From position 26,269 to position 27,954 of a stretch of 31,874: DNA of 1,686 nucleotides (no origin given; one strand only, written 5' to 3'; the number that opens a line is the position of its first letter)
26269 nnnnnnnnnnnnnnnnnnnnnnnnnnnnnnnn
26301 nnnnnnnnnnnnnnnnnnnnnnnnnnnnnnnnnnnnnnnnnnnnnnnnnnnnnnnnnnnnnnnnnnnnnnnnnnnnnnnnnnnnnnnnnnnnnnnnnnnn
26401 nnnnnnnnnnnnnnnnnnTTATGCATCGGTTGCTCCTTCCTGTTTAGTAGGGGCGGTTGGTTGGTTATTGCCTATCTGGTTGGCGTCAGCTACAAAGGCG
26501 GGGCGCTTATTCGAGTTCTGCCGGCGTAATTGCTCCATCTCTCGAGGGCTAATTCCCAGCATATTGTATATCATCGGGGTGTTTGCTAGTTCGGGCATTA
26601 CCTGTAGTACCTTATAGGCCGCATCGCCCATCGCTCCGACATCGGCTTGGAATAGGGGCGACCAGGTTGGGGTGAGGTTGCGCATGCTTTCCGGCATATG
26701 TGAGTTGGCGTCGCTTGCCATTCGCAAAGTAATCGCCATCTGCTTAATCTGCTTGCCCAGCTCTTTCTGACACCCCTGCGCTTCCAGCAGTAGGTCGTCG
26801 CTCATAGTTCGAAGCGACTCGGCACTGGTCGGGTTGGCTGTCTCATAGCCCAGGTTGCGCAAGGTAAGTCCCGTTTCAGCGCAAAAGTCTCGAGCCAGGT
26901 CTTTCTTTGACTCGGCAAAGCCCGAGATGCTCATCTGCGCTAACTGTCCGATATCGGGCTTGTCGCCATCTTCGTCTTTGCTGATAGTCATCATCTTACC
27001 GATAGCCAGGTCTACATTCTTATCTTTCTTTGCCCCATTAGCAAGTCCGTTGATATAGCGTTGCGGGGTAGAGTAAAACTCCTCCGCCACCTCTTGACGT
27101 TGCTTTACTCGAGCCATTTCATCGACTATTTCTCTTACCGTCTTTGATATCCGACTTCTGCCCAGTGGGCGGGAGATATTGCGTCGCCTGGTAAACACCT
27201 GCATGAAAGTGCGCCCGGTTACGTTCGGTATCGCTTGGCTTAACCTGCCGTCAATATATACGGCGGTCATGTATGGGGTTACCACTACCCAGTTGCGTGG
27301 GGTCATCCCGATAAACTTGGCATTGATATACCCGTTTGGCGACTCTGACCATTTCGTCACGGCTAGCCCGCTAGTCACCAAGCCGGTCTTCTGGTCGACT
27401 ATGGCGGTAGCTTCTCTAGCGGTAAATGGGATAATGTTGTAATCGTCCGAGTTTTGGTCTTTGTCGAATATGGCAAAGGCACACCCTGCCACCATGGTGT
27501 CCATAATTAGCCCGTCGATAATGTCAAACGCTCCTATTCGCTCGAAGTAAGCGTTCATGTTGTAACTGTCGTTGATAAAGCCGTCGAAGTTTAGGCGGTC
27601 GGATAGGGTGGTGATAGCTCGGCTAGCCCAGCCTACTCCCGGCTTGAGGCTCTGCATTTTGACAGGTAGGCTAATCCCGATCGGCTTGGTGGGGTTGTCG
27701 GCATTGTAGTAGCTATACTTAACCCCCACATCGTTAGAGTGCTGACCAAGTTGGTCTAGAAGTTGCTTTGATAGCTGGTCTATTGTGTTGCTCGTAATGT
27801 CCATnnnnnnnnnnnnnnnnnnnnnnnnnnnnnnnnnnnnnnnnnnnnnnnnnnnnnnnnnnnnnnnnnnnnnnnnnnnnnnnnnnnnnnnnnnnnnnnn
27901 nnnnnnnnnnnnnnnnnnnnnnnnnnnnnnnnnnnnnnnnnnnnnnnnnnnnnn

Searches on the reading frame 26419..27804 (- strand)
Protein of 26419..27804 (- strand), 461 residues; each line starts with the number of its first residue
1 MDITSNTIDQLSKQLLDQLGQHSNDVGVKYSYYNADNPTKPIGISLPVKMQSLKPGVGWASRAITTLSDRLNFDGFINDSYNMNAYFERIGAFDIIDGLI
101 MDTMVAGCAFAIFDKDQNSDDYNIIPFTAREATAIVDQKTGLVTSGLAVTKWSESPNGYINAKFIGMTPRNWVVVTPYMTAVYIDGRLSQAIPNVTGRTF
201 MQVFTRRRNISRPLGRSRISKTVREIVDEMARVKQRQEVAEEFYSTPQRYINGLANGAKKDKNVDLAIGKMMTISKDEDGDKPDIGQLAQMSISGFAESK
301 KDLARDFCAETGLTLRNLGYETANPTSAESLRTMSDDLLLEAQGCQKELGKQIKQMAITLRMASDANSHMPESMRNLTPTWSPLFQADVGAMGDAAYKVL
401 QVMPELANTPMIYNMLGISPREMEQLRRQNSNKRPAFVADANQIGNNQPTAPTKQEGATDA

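Call 16: search_protein_families(library=phrogs, proteins=[window:26419-27804:-], max_evalue=0.001)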
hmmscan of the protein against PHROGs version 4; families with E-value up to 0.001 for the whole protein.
window:26419-27804:- (461 aa): 1 family
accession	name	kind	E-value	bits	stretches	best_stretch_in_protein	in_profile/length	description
phrog_104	-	head and packaging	2.1e-68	232.3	1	4-457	36-493/550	portal protein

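Call 63: search_dna_similar(query=window:26419-27804:-, collection=phages, mode=protein, max_rows=12)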
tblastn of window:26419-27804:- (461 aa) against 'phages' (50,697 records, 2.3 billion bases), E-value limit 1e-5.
Records with a match: 1243; places in all: 1243; records where one place covers at least 80% of the query: 1158.
Best place of each record, by identity: <60% 1243.
By first word of the organism name: Mycobacterium 694; Propionibacterium 196; Gordonia 124; Streptococcus 80; Rhodococcus 47; Cutibacterium 45; Lactococcus 14; Arthrobacter 12; Bacteriophage 9; Fromanvirus 4; and 13 more.
By host as written in the record: Mycobacterium smegmatis mc2 155 470; Propionibacterium acnes 98; Mycobacterium smegmatis mc#155 87; Gordonia terrae 3612 64; Cutibacterium acnes 49; Rhodococcus erythropolis RIA 643 37; Propionibacterium acnes ATCC 6919 36; - 34; and 185 more.
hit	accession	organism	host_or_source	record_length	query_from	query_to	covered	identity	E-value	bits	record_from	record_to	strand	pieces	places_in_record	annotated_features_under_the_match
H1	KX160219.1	Lactococcus phage C41431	Lactococcus lactis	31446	18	422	88%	32.2%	2e-58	213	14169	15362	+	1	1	portal protein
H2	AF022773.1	Lactococcus phage phi31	-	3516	18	422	88%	32.0%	7e-60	217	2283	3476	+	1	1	ORF5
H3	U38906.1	Lactococcus phage r1t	Lactococcus lactis subsp. cremoris R1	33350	18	422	88%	32.0%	8e-60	217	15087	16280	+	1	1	Structural protein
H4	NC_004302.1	Lactococcus phage r1t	Lactococcus lactis subsp. cremoris R1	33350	18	422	88%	32.0%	8e-60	217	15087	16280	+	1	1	portal protein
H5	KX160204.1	Lactococcus phage 38502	Lactococcus lactis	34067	18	422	88%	32.0%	4e-59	215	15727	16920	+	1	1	portal protein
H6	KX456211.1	Lactococcus phage 63301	Lactococcus lactis 3107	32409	18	422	88%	32.0%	7e-59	214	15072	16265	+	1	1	putative portal protein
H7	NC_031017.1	Lactococcus phage 63301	Lactococcus lactis 3107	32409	18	422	88%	32.0%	7e-59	214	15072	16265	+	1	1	portal protein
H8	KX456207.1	Lactococcus phage 50101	Lactococcus lactis 3107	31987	18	418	87%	32.3%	2e-60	219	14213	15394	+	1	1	putative portal protein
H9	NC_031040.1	Lactococcus phage 50101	Lactococcus lactis 3107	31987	18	418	87%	32.3%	2e-60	219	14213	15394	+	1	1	portal protein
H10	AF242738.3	Lactococcus phage phiLC3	Lactococcus lactis subsp. cremoris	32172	18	418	87%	32.3%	2e-60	219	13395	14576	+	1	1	orf409: putative portal protein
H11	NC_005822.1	Lactococcus phage phiLC3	Lactococcus lactis subsp. cremoris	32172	18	418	87%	32.3%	2e-60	219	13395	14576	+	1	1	portal protein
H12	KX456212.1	Lactococcus phage 86501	Lactococcus lactis 3107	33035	18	418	87%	32.3%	2e-60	219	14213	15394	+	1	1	putative portal protein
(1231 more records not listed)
